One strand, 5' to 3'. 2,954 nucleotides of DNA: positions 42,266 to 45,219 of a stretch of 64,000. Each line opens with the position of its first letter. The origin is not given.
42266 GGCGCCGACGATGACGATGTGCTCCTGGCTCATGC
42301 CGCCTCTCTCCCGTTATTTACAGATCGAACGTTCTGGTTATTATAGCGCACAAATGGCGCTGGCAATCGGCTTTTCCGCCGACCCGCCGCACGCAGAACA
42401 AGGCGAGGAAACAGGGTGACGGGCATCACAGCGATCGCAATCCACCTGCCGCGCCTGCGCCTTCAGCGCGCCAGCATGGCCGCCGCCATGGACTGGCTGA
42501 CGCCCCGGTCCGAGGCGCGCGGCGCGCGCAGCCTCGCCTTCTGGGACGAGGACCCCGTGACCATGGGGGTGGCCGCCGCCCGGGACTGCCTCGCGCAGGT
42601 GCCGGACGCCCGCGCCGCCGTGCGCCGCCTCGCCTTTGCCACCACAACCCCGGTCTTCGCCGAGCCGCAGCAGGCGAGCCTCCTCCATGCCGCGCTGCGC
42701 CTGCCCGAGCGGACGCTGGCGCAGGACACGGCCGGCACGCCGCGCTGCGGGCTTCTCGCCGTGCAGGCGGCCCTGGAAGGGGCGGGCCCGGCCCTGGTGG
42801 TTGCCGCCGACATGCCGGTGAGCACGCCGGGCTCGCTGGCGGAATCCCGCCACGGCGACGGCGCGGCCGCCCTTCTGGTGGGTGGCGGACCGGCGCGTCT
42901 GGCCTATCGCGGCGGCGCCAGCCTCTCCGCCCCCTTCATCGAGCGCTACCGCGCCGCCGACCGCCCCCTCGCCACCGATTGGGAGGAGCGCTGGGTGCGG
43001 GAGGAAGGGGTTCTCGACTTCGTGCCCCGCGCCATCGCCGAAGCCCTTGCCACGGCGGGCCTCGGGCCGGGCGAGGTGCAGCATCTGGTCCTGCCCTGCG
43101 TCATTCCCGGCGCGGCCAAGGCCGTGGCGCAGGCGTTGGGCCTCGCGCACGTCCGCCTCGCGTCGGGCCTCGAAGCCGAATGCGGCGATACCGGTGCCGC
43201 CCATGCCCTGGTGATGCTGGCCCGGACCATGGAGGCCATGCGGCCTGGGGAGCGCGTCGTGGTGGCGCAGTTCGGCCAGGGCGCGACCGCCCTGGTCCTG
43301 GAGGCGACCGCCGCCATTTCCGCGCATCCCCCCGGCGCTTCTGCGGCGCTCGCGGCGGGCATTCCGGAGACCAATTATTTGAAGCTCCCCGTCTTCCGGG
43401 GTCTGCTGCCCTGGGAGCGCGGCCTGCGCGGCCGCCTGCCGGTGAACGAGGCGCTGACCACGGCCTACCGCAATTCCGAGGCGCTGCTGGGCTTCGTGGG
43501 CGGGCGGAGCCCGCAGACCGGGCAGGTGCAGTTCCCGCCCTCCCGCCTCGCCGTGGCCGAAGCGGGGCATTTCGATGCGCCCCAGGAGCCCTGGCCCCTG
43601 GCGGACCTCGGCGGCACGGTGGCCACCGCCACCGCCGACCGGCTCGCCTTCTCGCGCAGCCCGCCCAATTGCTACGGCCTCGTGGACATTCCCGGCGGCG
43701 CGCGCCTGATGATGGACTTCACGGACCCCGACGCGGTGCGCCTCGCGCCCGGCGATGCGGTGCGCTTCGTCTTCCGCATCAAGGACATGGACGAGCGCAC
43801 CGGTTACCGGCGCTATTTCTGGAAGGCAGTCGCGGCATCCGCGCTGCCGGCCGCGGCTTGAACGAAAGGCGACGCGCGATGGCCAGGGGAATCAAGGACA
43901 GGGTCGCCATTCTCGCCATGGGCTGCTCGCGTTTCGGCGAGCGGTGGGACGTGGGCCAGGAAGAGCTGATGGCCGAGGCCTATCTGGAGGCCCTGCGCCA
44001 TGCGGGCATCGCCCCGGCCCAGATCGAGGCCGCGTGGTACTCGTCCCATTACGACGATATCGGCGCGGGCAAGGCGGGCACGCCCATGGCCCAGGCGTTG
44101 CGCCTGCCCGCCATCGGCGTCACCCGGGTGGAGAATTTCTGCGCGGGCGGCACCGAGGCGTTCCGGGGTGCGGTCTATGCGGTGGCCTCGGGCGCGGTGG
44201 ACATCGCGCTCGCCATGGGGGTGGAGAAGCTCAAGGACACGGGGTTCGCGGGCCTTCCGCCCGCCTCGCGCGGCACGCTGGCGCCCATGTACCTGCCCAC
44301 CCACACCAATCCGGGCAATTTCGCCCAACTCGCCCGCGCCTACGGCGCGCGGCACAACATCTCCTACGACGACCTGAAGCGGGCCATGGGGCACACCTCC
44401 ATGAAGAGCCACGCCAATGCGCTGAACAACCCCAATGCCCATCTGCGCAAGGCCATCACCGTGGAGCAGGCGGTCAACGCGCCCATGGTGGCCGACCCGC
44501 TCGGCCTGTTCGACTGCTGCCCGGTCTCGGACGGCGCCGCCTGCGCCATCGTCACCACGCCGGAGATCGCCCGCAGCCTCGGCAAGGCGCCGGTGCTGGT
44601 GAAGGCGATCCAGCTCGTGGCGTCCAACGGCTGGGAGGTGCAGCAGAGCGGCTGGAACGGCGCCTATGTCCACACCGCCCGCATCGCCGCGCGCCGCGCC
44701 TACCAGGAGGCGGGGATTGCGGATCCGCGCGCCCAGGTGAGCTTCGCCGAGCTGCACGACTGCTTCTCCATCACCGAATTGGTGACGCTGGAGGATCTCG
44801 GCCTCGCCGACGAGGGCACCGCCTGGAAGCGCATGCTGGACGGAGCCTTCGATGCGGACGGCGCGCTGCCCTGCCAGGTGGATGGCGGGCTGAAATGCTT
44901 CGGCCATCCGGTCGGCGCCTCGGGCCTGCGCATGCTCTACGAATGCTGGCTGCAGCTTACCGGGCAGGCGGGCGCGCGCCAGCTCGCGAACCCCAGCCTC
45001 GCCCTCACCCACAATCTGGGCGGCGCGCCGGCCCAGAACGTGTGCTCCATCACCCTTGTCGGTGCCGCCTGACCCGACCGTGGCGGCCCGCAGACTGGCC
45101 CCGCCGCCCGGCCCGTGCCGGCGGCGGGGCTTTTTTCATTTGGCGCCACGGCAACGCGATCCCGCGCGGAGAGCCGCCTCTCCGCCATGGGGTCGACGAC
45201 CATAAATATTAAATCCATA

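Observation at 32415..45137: TetR-controlled cluster for CoA-thioester-dependent aromatic acid dioxygenation, ipf (ibuprofen)-like in gene content but with extra CoA-chemistry genes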

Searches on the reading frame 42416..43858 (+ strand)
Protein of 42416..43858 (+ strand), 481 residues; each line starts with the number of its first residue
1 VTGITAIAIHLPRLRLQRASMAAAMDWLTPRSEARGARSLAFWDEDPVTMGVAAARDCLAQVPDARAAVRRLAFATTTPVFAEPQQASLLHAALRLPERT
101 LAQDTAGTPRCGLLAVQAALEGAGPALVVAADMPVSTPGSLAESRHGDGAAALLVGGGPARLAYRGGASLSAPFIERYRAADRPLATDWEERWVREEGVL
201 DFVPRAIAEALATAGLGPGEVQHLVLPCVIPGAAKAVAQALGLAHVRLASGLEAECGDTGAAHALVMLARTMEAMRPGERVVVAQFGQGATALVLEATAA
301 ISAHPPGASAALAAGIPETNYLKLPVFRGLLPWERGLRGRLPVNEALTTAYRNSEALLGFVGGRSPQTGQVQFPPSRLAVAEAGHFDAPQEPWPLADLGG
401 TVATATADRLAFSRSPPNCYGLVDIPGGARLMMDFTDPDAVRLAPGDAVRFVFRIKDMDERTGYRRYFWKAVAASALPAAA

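Call 6: search_protein_families(library=pfam, proteins=[window:42416-43858:+])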
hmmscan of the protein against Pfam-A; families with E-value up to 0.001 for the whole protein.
seq(481 aa): 2 families
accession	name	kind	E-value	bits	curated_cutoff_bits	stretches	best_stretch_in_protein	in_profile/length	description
PF01796.24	OB_ChsH2_C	-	7.6e-08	32.6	27.1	1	399-454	7-65/65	ChsH2, C-terminal OB-fold domain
PF08541.16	ACP_syn_III_C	-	8.9e-07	29.4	26.6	1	211-292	1-83/90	3-Oxoacyl-[acyl-carrier-protein (ACP)] synthase III C terminal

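Call 8: search_protein_families(library=ncbifam, proteins=[window:42416-43858:+])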
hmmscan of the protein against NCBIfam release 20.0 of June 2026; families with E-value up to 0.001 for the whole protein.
window:42416-43858:+ (481 aa): 7 families
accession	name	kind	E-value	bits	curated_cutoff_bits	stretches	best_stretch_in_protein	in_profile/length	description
NF003274.0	PRK04262.1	equivalog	8.5e-27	94.1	244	1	2-301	3-312/347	hydroxymethylglutaryl-CoA synthase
TIGR00748.1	HMG_CoA_syn_Arc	equivalog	3e-10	39.8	353.35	1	1-292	1-300/345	hydroxymethylglutaryl-CoA synthase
NF006829.0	PRK09352.1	subfamily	3.1e-06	26.4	249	1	3-291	6-313/322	beta-ketoacyl-ACP synthase 3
TIGR00747.1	fabH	subfamily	8.7e-06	25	292.1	1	3-105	4-108/322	beta-ketoacyl-ACP synthase III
TIGR01835.1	HMG-CoA-S_prok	equivalog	8.7e-05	21.5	360.35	1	3-162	2-167/382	hydroxymethylglutaryl-CoA synthase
NF006720.0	PRK09258.1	equivalog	0.00014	21.3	285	0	163-296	203-335/338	3-oxoacyl-ACP synthase III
NF042429.2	DHPHCoAsyn_DpgA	equivalog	0.00045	19.2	425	0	39-118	62-141/350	3,5-dihydroxyphenylacetyl-CoA synthase DpgA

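Call 21: search_solved_structures(query=window:42416-43858:+, max_evalue=0.001, show_alignments=2)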
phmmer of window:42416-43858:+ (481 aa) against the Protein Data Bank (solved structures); distinct sequences matched with E-value up to 0.001: 4.
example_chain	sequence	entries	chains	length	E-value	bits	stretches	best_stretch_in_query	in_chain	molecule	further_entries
5m3k_A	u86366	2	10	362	1.4e-15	60.5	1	38-303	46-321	PhlA | Hydroxymethylglutaryl-CoA synthase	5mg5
9skh_A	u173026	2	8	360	2.6e-14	56.3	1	39-310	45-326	2,4-diacetylphloroglucinol biosynthesis protein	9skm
1ub7_A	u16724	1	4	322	1.7e-06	30.4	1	1-292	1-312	3-oxoacyl-[acyl-carrier protein] synthase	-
8s81_A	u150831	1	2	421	0.00088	21.5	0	36-169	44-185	HMG-CoA synthase-like protein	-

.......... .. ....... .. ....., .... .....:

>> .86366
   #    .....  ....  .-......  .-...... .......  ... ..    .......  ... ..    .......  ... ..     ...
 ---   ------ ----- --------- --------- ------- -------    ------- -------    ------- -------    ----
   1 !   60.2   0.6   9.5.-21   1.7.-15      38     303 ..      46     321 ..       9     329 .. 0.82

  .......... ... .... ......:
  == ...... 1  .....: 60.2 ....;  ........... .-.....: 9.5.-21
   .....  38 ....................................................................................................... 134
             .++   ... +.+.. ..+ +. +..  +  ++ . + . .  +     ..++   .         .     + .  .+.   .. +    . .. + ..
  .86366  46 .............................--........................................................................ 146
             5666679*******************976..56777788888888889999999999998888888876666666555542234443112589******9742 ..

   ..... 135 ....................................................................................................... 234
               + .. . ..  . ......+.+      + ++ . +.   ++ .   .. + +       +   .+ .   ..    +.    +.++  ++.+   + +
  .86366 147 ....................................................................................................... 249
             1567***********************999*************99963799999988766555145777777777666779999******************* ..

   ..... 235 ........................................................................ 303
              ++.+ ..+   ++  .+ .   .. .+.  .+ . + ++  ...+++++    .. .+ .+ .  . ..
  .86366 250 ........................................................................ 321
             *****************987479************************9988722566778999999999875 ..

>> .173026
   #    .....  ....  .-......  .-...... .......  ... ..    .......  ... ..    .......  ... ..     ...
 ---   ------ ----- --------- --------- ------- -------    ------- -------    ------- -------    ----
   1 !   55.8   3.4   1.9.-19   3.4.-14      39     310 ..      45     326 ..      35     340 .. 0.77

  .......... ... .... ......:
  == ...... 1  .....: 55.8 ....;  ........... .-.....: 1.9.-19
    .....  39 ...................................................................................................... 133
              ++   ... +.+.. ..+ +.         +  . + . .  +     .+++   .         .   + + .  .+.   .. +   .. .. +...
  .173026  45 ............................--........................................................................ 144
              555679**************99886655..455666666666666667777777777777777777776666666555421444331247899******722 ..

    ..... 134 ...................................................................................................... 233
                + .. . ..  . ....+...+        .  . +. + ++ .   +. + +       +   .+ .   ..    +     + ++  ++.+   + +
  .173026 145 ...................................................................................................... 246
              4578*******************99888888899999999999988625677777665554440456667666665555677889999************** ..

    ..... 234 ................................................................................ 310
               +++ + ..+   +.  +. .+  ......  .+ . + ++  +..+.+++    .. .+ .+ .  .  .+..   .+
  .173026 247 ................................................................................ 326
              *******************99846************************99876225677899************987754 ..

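Call 65: find_homologous_proteins(query=window:42416-43858:+, max_evalue=1e-10)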
Query window:42416-43858:+ (481 aa): 904 proteins with E <= 1e-10 among 8000 candidates; the best 120 are listed.
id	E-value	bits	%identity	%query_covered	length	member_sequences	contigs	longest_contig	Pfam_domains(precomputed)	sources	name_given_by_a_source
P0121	0.0e+0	1029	98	100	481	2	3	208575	PF01796.24,PF08541.17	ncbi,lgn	ncbi:MAG: OB-fold domain-containing protein [Pseudomonadota bacterium]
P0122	3.5e-257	872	85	100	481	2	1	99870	PF01796.24,PF08541.17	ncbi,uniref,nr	ncbi:3-oxoacyl-[acyl-carrier-protein] synthase III C-terminal domain-containing protein [Azorhizobiu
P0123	3.4e-256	869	85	98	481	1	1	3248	PF01796.24,PF08541.17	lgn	-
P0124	1.7e-254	863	83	98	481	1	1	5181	PF01796.24,PF08541.17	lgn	-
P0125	1.2e-253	860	85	98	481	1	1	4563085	PF01796.24,PF08541.17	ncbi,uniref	ncbi:OB-fold domain-containing protein [Xanthobacter sp. AM11]|uniref:OB-fold domain-containing prot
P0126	1.7e-252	856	82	98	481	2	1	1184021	PF01796.24,PF08541.17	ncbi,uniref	ncbi:3-oxoacyl-[acyl-carrier-protein] synthase III C-terminal domain-containing protein [Xanthobacte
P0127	5.1e-252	855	83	99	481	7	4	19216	PF01796.24,PF08541.17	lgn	-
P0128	9.2e-248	841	81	98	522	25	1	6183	PF01796.24,PF08541.17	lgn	-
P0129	1.9e-245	833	80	100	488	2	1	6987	PF01796.24,PF08541.17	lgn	-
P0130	2.5e-243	826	80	100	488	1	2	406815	PF01796.24,PF08541.17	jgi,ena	-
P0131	4.1e-243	825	80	98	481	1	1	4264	PF01796.24,PF08541.17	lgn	-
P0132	2.6e-242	823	80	100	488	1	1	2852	PF01796.24,PF08541.17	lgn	-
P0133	2.7e-242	823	73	100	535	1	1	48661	PF01796.24,PF08541.17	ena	-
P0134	5.5e-241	818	78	98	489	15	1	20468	PF01796.24,PF08541.17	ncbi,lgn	-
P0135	1.4e-240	817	79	98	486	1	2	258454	PF01796.24,PF08541.17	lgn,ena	-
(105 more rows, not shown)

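Call 74: predict_structure(alignment_id=A1)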
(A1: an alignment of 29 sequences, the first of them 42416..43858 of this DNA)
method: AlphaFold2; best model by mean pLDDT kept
length: 481 residues; sequences in the alignment: 29
mean_pLDDT: 88.7   pTM: 0.91
mean pLDDT of the five models: 88.7, 88.2, 87.0, 85.6, 85.4
residues with pLDDT >= 90: 288; 70-90: 161; 50-70: 30; < 50: 2
segments of 3 or more residues with pLDDT < 50: none
pLDDT, mean of each block of 10 residues (from residue 1): 94 93 77 82 94 96 93 94 85 96 92 97 94 88 90 93 97 85 80 92 97 97 95 94 94 93 97 97 96 97 88 92 88 63 63 87 87 82 79 91 86 62 89 90 93 86 83 84 41
secondary structure, 60 per line:
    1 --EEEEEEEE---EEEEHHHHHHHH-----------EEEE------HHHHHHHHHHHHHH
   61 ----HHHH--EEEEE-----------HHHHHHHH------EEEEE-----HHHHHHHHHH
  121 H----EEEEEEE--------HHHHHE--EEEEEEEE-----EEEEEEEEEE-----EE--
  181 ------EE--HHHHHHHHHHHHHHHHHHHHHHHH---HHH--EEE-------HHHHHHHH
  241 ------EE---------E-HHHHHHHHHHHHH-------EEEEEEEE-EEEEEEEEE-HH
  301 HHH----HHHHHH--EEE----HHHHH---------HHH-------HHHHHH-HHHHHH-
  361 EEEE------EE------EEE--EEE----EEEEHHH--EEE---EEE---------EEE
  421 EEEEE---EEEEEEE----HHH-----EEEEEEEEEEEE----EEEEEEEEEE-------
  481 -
elements in order: E3-10 E14-17 H18-25 E37-40 H47-60 H65-68 E71-75 H87-94 E101-105 H111-121 E126-132 H141-145 E149-156 E162-171 H191-214 E223-225 H233-240 H260-272 E280-287 E289-297 H299-303 H308-313 E316-318 H323-327 H347-352 H354-359 E361-364 E379-381 E384-386 E391-394 E400-402 E406-408 E418-425 E429-435 E448-459 E464-473

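Call 77: fold_search(model_id=the predicted structure, library=pdb)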
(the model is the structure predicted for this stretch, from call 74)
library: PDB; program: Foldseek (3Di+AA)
matches with E <= 10: 1546; with E <= 0.001: 878
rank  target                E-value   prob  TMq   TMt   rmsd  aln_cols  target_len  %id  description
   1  5mg5_A                7.7e-22  1.00  0.61  0.80   4.0       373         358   21  A multi-component acyltransferase PhlABC from Pseudomonas protegens soaked with the monoacetylphloroglucinol (MAPG) (released 2017-12-20)
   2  6esq_I                8.1e-22  1.00  0.62  0.85   3.2       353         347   17  Structure of the acetoacetyl-CoA thiolase/HMG-CoA synthase complex from Methanothermococcus thermolithotrophicus soake (released 2018-03-14)
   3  9skh_C                1.8e-21  1.00  0.63  0.83   3.2       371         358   21  Biocatalytic Regioselective C-Formylation of Resorcinol Derivatives (released 2026-02-18)
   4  6et9_I                2.5e-21  1.00  0.62  0.85   3.2       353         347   17  Structure of the acetoacetyl-CoA-thiolase/HMG-CoA-synthase complex from Methanothermococcus thermolithotrophicus at 2. (released 2018-03-14)
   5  5m3k_A                5.9e-21  1.00  0.62  0.82   3.7       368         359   22  A multi-component acyltransferase PhlABC from Pseudomonas protegens (released 2017-12-20)
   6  6esq_J                6.7e-21  1.00  0.62  0.85   3.4       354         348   17  Structure of the acetoacetyl-CoA thiolase/HMG-CoA synthase complex from Methanothermococcus thermolithotrophicus soake (released 2018-03-14)
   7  9vbo_B                1.0e-20  1.00  0.62  0.84   3.5       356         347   18  Cryo-EM structure of the multi-component acyltransferase complex MucABC from Streptococcus macacae at a stoichiometric (released 2026-02-11)
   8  9vbo_A                2.6e-20  1.00  0.62  0.84   4.0       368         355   17  Cryo-EM structure of the multi-component acyltransferase complex MucABC from Streptococcus macacae at a stoichiometric (released 2026-02-11)
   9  9skh_A                3.0e-20  1.00  0.63  0.83   3.2       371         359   21  Biocatalytic Regioselective C-Formylation of Resorcinol Derivatives (released 2026-02-18)
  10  9vbt_B                3.4e-20  1.00  0.62  0.84   3.6       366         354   17  Cryo-EM structure of the multi-component acyltransferase complex MucABC from Streptococcus macacae at a stoichiometric (released 2026-02-11)
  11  1tvz                  5.0e-19  1.00  0.59  0.72   3.7       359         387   16  Crystal structure of 3-hydroxy-3-methylglutaryl-coenzyme A synthase from Staphylococcus aureus (released 2004-08-31)
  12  2hdb_A                1.8e-18  1.00  0.59  0.73   5.3       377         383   17  HMG-CoA synthase from Enterococcus faecalis. Mutation alanine 110 to glycine (released 2007-03-20)
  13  1x9e_A                3.7e-18  1.00  0.60  0.74   5.0       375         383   16  Crystal structure of HMG-CoA synthase from Enterococcus faecalis (released 2005-11-01)
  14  3v4n_A                5.5e-18  1.00  0.58  0.70   5.6       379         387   16  The Biochemical and Structural Basis for Inhibition of Enterococcus faecalis HMG-CoA Synthatse, mvaS, by Hymeglusin (released 2012-04-25)
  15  3v4n_C                5.8e-18  1.00  0.58  0.71   5.6       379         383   16  The Biochemical and Structural Basis for Inhibition of Enterococcus faecalis HMG-CoA Synthatse, mvaS, by Hymeglusin (released 2012-04-25)
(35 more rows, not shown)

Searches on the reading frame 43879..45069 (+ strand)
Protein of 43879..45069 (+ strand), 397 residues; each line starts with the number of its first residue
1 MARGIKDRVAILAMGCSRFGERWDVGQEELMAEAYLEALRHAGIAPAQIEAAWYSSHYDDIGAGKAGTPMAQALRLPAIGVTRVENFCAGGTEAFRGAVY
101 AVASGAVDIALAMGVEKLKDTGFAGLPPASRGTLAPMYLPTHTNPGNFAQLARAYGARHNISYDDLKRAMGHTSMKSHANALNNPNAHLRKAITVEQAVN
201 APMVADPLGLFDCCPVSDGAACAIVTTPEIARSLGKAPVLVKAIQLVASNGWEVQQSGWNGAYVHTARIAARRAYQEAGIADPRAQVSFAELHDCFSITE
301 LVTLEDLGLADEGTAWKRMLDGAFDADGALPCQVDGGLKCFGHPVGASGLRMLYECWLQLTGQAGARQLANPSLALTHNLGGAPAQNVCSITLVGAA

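Call 6: search_protein_families(library=pfam, proteins=[window:43879-45069:+])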
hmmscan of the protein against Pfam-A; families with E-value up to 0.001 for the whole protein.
seq(397 aa): 3 families
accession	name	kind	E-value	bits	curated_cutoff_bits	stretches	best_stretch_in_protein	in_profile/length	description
PF22691.2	Thiolase_C_1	-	7.9e-37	126.6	28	1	263-391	16-141/144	Thiolase C-terminal domain-like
PF00108.29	Thiolase_N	-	3.5e-13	50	26.4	1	20-227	16-258/260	Thiolase, N-terminal domain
PF02803.24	Thiolase_C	-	1.1e-05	25.5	27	1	269-365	26-102/123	Thiolase, C-terminal domain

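Call 8: search_protein_families(library=ncbifam, proteins=[window:43879-45069:+])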
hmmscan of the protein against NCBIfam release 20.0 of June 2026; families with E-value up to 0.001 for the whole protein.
window:43879-45069:+ (397 aa): 37 families (the best 25 are shown)
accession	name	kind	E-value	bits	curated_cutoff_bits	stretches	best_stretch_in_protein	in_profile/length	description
NF004810.0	PRK06157.1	equivalog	9.4e-199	660.5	403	1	1-396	1-397/400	acetyl-CoA acetyltransferase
NF004720.0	PRK06064.1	subfamily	2.6e-89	299.7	420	1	8-391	3-384/389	thiolase domain-containing protein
NF053570.1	AcCoTHIOL_METTL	equivalog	4e-71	239.9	600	1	9-389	4-378/385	acetyl-CoA acetyltransferase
NF005704.0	PRK07516.1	subfamily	2.1e-68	231.1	412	1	8-391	3-384/389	thiolase domain-containing protein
NF009228.0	PRK12578.1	subfamily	4e-67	226.5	485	1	6-383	2-376/387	thiolase domain-containing protein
NF006102.0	PRK08256.1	subfamily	1.9e-58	198.4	436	1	8-386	4-385/394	lipid-transfer protein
NF006180.0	PRK08313.1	subfamily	2.4e-53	181.4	514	1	6-395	3-383/389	thiolase domain-containing protein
NF004982.0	PRK06365.1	equivalog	6.2e-46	157.3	695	2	9-245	18-254/430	thiolase domain-containing protein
NF004936.0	PRK06289.1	equivalog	7.1e-46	156.8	375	1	19-391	15-400/405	acetyl-CoA acetyltransferase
NF004721.0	PRK06065.1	equivalog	1.6e-45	155.7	455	1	5-373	8-371/393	thiolase domain-containing protein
NF004715.0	PRK06059.1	equivalog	1.8e-45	155.6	424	1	7-381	4-387/399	lipid-transfer protein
NF004811.0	PRK06158.1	subfamily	1.4e-43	149.3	421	1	5-388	6-374/384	acetyl-CoA acetyltransferase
NF006010.0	PRK08142.1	subfamily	6.9e-43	146.9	462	1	28-393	26-383/388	thiolase domain-containing protein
NF053628.1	BnzsclthlBbsBGT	equivalog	1.3e-39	136.2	750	1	8-383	6-371/389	benzoylsuccinyl-CoA thiolase subunit BbsB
NF004722.0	PRK06066.1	equivalog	6.2e-35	120.9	516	1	7-386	4-376/385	thiolase domain-containing protein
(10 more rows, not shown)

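Call 22: search_solved_structures(query=window:43879-45069:+, max_evalue=1e-10)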
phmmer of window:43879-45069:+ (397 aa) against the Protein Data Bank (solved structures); distinct sequences matched with E-value up to 1e-10: 18.
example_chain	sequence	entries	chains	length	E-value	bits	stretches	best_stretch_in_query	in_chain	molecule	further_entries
7yvy_A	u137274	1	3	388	2.9e-49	171.7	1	9-387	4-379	Acetyl-CoA acetyltransferase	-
6esq_A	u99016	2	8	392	1.5e-47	166.1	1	9-382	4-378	acetoacetyl-CoA thiolase | Acetyl-CoA acetyltransferase thiolase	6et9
6hsj_A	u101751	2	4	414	3e-42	148.6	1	4-385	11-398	SCP2-thiolase (type-1)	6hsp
4yzo_A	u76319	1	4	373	3e-42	148.6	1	9-383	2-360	Putative acyl-CoA acyltransferase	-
6hrv_A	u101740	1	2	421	3.2e-42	148.6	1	4-385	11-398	SCP2-thiolase (type-1)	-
7pxp_C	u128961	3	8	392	3.6e-41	145.1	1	8-383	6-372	Benzoylsuccinyl-CoA thiolase subunit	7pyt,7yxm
3zbg_A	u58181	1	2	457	4.4e-34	121.8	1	81-387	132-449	3-KETOACYL-COA THIOLASE-LIKE PROTEIN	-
4bi9_A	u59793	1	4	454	4.8e-34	121.6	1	66-386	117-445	3-KETOACYL-COA THIOLASE, PUTATIVE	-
3zbk_A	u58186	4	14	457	7.9e-33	117.6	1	81-387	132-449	3-KETOACYL-COA THIOLASE-LIKE PROTEIN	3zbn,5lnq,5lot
4bia_A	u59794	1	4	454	9.3e-33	117.4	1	66-386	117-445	3-KETOACYL-COA THIOLASE, PUTATIVE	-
3zbl_A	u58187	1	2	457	1e-32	117.3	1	81-387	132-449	3-KETOACYL-COA THIOLASE-LIKE PROTEIN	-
9myr_A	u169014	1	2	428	8.8e-24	87.8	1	134-387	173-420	Nonspecific lipid-transfer protein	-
4u4e_A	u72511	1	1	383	4.2e-23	85.6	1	98-384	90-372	Thiolase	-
9skh_I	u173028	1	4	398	3.7e-19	72.6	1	28-389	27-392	2,4-diacetylphloroglucinol biosynthesis protein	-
9skm_I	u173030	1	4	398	4.8e-18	68.9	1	28-389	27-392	2,4-diacetylphloroglucinol biosynthesis protein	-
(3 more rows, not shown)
